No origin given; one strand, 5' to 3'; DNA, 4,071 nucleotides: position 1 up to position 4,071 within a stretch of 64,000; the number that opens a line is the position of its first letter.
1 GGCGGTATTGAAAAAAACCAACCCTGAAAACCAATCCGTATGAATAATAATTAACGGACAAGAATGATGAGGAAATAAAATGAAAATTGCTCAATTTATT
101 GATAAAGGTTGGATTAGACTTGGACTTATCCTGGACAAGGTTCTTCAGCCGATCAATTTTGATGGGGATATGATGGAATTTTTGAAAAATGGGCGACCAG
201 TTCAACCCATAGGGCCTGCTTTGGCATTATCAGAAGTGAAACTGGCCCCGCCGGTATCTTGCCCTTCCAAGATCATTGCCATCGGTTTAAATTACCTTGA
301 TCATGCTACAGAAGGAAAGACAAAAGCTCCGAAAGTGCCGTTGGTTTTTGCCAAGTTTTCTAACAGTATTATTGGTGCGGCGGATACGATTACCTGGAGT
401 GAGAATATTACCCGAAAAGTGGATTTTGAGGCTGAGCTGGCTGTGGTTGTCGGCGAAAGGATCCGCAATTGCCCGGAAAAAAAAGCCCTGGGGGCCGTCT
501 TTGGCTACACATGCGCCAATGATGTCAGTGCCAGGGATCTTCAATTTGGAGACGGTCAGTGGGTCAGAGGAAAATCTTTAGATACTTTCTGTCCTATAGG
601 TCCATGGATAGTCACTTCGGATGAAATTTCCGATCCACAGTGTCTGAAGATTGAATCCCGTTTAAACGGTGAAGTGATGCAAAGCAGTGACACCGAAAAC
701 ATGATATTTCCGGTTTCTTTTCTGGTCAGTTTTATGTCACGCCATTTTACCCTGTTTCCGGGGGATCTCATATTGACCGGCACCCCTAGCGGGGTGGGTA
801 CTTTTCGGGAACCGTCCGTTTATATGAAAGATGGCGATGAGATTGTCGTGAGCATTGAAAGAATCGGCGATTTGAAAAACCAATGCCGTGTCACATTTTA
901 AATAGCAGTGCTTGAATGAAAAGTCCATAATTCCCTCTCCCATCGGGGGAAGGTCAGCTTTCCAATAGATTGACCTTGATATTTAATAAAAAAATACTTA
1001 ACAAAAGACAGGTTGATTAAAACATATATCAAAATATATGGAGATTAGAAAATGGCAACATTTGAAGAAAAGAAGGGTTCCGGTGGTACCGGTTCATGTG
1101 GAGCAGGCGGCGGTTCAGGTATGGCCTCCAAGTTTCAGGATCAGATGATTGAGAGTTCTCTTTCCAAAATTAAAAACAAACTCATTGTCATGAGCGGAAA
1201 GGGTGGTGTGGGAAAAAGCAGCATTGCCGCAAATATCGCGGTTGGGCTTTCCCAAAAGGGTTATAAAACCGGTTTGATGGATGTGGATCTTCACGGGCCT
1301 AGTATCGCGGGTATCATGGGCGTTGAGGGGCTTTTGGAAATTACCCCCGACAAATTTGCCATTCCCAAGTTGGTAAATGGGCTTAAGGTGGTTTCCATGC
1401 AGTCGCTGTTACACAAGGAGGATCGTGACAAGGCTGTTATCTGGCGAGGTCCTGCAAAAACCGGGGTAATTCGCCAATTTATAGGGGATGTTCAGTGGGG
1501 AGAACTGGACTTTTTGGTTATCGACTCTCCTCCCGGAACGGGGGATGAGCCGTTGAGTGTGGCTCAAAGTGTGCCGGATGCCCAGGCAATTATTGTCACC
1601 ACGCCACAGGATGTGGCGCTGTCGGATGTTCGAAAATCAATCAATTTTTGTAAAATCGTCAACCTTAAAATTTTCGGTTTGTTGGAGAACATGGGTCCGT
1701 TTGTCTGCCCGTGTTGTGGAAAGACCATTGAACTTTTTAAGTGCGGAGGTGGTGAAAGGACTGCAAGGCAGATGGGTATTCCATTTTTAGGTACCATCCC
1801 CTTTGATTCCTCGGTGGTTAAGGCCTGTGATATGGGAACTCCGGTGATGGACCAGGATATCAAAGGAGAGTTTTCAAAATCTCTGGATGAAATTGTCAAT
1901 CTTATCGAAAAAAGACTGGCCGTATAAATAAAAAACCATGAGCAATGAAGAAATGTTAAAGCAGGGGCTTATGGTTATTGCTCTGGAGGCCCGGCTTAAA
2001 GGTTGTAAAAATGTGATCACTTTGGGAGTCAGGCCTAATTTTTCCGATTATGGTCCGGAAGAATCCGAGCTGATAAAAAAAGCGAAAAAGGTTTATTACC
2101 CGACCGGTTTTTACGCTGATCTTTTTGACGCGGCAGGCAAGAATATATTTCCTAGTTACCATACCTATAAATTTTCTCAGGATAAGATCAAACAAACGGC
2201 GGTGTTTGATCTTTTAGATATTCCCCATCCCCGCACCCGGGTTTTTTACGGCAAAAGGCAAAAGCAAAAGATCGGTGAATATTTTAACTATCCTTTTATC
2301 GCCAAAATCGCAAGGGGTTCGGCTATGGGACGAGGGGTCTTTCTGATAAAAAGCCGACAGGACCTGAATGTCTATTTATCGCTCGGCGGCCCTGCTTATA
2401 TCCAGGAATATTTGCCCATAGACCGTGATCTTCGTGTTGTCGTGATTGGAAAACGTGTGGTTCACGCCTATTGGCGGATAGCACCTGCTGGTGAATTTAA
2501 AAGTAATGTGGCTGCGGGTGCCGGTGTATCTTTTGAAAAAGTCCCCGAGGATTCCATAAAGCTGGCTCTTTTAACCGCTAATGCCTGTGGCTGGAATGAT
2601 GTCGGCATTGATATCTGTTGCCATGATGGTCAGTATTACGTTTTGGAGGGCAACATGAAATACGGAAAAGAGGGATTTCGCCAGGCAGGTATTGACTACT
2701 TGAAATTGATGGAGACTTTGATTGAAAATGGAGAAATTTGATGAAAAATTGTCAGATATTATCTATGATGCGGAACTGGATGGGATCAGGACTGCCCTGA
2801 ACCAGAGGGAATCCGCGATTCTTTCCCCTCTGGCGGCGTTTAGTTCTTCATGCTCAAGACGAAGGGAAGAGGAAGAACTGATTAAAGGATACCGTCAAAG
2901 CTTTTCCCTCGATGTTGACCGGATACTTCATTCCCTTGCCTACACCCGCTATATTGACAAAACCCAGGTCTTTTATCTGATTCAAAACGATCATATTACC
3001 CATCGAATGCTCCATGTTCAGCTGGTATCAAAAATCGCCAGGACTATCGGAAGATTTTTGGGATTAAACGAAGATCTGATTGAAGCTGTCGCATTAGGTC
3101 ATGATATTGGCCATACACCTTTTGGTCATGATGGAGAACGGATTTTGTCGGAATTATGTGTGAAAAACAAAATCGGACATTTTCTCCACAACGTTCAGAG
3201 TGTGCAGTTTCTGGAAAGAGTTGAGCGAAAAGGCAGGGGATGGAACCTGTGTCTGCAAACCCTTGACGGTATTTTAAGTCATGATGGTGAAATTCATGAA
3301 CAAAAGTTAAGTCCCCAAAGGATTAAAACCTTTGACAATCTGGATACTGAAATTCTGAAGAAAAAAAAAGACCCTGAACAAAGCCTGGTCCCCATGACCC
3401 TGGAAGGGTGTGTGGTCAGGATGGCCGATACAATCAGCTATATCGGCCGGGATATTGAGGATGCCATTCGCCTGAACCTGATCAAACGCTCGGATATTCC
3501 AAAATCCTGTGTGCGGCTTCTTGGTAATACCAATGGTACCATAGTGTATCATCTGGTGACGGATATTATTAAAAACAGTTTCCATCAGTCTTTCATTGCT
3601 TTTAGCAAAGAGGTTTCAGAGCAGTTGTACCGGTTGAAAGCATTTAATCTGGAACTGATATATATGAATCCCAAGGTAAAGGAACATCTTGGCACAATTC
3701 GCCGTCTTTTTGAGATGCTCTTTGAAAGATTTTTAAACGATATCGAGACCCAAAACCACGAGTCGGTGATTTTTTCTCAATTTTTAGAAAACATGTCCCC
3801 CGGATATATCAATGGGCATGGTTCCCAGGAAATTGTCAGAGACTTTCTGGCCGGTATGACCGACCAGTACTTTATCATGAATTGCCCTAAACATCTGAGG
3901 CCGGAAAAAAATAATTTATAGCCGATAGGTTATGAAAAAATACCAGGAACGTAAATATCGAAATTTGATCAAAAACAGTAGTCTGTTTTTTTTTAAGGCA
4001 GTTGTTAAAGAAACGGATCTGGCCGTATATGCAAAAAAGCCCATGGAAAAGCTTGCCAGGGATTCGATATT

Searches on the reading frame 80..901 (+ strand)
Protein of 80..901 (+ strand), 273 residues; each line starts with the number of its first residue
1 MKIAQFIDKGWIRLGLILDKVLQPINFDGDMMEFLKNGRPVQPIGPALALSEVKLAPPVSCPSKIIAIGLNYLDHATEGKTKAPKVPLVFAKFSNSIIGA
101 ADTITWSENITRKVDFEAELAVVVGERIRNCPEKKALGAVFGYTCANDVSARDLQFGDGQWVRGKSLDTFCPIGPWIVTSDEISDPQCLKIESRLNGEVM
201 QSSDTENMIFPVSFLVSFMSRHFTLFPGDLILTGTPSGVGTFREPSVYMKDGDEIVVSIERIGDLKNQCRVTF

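Call 16: search_protein_families(library=pfam, proteins=[window:80-901:+], max_evalue=0.00001)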
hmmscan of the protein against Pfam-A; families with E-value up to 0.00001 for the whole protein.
window:80-901:+ (273 aa): 1 family
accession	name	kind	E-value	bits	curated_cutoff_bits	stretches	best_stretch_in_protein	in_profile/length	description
PF01557.24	FAA_hydrolase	-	1.9e-71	240.6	23.9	1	64-268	1-212/214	Fumarylacetoacetate (FAA) hydrolase C-terminal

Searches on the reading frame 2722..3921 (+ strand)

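Call 16: search_protein_families(library=pfam, proteins=[window:2722-3921:+], max_evalue=0.00001)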
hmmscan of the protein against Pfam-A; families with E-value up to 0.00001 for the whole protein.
window:2722-3921:+ (399 aa): 2 families
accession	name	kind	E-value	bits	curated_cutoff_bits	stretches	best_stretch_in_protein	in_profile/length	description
PF01966.28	HD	-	1.2e-10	42.2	22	1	98-210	4-93/116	HD domain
PF13286.11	HD_assoc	-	4.3e-08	34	22.2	1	292-385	1-86/91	Phosphohydrolase-associated domain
